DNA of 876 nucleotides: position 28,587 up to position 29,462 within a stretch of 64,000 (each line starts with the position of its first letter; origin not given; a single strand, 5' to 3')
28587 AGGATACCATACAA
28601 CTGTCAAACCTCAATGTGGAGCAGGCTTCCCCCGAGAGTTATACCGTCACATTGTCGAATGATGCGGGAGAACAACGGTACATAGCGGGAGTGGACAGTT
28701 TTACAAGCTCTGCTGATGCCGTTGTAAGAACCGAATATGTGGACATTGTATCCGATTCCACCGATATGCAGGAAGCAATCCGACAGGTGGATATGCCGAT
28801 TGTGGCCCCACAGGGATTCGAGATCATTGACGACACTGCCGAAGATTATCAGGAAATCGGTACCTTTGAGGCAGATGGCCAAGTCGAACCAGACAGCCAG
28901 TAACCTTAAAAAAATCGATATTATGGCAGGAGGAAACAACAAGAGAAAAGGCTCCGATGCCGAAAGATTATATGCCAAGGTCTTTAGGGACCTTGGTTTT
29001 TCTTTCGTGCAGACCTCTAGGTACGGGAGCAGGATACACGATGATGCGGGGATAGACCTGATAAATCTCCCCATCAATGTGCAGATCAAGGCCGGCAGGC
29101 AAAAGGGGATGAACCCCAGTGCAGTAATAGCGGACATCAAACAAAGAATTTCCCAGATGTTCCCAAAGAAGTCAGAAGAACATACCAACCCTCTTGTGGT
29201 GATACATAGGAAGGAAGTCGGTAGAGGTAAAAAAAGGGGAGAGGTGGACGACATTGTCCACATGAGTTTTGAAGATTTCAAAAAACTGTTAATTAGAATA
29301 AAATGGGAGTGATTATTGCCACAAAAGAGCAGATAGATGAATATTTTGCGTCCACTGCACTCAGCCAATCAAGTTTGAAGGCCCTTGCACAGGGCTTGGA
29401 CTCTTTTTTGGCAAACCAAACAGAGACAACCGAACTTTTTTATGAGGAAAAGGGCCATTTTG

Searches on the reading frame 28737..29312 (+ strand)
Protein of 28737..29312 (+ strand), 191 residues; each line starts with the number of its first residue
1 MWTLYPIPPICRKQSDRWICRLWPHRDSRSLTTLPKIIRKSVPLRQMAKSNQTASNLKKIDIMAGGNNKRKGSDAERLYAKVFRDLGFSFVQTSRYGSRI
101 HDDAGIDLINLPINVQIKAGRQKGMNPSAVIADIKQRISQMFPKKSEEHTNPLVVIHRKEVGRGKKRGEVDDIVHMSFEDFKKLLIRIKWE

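Call 65: search_protein_families(library=phrogs, proteins=[window:28737-29312:+])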
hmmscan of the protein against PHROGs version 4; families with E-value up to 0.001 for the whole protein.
window:28737-29312:+ (191 aa): 2 families
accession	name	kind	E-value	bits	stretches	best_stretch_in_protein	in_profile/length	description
phrog_15993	-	unknown function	9.4e-36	124.4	1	65-182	4-121/177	-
phrog_244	-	DNA, RNA and nucleotide metabolism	8.1e-08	33.8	1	63-185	3-110/186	RusA-like Holliday junction resolvase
